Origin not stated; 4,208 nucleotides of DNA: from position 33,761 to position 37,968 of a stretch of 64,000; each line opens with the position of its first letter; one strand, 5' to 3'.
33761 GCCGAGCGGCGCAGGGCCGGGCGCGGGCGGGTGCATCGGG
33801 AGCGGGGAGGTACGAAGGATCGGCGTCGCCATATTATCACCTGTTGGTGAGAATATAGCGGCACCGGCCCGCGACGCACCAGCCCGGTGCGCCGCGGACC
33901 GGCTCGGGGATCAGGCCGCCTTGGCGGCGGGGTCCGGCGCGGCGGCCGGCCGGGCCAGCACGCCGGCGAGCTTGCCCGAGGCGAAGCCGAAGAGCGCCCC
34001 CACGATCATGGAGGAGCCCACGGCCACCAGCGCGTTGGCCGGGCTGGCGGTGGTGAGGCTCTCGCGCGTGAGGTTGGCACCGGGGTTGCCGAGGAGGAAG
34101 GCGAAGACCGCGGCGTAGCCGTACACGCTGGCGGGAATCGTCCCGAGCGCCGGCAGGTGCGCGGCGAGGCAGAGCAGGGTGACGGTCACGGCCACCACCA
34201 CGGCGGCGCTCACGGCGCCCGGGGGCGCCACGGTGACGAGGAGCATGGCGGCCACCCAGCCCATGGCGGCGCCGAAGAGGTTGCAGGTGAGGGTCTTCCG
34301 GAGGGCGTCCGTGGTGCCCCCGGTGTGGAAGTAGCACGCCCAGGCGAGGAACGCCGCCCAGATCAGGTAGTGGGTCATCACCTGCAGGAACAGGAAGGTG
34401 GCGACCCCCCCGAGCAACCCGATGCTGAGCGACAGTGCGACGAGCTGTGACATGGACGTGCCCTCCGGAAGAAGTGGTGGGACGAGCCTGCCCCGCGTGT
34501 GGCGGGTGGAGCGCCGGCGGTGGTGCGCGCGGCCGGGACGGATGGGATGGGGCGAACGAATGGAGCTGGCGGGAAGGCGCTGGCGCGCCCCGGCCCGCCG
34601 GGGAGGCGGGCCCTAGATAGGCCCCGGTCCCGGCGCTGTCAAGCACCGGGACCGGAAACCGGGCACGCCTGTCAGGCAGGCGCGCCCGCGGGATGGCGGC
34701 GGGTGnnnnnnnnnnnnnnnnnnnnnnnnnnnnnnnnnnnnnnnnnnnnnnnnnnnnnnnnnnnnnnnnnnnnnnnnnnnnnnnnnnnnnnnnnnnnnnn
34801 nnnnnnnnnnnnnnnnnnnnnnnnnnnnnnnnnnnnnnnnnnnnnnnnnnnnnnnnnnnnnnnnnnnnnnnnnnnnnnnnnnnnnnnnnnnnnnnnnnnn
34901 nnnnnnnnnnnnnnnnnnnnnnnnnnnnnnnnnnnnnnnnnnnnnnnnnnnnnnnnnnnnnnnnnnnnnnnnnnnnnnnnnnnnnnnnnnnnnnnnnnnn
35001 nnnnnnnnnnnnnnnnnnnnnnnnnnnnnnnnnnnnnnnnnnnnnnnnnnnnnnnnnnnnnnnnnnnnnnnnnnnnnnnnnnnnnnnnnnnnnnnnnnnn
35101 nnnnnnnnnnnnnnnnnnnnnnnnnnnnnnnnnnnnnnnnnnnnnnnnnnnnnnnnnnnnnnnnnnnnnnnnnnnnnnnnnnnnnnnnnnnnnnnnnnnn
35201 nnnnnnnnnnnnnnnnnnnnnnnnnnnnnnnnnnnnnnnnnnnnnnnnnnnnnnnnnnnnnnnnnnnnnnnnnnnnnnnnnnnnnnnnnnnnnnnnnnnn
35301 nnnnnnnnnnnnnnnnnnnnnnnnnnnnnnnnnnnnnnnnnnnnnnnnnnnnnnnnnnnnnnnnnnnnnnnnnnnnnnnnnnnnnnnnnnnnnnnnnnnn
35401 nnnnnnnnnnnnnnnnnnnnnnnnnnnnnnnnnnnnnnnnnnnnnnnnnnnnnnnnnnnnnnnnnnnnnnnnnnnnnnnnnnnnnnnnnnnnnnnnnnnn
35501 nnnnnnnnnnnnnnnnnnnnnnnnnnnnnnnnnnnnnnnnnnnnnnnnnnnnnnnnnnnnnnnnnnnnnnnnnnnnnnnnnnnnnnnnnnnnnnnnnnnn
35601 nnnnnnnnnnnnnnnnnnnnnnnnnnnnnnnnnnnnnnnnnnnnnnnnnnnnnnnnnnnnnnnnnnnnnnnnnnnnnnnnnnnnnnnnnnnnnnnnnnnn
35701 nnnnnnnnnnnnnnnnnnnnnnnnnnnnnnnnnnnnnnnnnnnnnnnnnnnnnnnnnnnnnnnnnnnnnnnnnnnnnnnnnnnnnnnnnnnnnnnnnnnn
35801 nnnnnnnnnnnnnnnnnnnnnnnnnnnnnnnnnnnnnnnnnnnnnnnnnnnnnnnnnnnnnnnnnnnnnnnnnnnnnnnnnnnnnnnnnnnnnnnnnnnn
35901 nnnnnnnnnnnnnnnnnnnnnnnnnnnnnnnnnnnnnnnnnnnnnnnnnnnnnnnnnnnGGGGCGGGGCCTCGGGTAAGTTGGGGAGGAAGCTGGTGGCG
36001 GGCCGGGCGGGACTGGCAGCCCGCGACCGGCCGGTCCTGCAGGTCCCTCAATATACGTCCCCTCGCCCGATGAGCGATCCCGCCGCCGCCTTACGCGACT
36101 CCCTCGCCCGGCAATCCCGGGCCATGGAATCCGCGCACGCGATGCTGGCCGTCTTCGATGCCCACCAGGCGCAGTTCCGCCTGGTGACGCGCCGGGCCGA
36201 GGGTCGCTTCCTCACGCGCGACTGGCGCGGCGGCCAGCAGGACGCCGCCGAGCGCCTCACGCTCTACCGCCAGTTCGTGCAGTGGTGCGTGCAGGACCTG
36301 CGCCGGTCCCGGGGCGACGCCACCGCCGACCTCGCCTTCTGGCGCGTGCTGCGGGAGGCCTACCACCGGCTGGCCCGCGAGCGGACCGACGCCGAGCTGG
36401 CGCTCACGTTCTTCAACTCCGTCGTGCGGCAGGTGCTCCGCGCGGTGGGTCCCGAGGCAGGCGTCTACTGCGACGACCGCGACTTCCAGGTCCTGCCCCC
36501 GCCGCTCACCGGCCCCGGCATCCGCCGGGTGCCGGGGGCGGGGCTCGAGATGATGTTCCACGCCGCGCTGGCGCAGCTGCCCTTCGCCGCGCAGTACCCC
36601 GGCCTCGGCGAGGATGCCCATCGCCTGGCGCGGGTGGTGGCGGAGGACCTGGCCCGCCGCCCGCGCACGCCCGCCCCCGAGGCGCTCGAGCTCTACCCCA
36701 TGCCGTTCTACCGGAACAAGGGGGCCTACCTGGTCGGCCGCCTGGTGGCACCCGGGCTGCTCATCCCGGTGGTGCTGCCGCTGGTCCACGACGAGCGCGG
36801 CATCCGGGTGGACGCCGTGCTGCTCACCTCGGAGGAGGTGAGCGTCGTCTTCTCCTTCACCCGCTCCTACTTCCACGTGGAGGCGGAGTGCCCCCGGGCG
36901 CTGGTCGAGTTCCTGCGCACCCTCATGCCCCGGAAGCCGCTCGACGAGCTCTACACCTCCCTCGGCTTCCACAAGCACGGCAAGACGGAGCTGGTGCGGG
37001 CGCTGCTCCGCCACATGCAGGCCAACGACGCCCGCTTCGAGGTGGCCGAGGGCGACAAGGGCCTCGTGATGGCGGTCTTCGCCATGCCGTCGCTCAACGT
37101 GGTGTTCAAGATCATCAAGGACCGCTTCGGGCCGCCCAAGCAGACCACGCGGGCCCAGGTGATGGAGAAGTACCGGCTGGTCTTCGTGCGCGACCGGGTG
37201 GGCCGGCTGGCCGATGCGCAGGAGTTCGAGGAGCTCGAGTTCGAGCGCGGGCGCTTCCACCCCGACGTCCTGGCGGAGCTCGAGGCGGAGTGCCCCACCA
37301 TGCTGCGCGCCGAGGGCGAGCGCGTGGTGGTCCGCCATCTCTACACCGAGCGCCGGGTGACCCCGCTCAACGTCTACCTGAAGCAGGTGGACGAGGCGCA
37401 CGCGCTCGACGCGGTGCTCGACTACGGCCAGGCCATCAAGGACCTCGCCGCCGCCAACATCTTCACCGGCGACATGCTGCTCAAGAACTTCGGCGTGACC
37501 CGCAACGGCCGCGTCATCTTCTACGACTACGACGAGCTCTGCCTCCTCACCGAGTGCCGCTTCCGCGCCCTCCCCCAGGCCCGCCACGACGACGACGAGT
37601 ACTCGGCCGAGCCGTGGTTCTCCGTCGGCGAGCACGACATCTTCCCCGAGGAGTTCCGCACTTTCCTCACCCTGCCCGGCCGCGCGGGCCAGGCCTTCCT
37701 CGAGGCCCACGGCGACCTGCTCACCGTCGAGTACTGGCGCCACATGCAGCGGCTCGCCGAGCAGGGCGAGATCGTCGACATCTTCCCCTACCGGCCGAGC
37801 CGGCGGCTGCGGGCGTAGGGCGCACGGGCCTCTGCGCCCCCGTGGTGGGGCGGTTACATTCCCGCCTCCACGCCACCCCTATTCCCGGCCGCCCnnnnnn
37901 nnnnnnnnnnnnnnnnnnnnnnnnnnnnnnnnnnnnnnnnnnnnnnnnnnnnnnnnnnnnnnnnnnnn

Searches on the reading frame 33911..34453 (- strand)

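Call 84: search_protein_families(library=pfam, proteins=[window:33911-34453:-], max_evalue=0.0001)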
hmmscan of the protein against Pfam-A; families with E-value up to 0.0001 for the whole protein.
window:33911-34453:- (180 aa): 1 family
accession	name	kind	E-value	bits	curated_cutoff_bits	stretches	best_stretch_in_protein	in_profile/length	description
PF06496.16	DUF1097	-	1.4e-29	103.6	24.6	1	8-163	1-141/142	Protein of unknown function (DUF1097)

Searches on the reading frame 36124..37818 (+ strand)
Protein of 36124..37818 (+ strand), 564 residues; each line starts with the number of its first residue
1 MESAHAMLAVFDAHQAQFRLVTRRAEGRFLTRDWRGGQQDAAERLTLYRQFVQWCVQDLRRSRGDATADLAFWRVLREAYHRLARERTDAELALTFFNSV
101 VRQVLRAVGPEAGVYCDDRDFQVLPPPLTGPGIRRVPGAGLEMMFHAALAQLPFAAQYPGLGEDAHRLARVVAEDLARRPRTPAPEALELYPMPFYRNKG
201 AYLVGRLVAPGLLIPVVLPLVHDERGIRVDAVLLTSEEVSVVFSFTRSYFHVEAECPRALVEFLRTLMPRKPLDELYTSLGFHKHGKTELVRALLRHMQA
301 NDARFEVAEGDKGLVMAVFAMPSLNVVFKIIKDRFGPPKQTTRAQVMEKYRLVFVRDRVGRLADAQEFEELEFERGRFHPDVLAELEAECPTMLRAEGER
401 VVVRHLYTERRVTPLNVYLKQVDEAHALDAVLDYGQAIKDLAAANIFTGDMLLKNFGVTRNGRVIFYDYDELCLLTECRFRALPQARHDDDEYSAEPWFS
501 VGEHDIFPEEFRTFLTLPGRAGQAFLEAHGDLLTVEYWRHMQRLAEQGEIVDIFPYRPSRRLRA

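Call 85: search_protein_families(library=pfam, proteins=[window:36124-37818:+], max_evalue=0.0001)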
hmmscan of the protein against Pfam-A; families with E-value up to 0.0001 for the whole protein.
window:36124-37818:+ (564 aa): 2 families
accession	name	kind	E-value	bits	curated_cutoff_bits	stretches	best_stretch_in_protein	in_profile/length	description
PF06315.17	AceK_kinase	-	1.1e-111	372.9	29.3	1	304-557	2-255/256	Isocitrate dehydrogenase kinase/phosphatase (AceK) kinase domain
PF20423.3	AceK_regulatory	-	3e-84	283.2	25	1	4-300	1-300/302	Isocitrate dehydrogenase kinase/phosphatase (AceK), regulatory domain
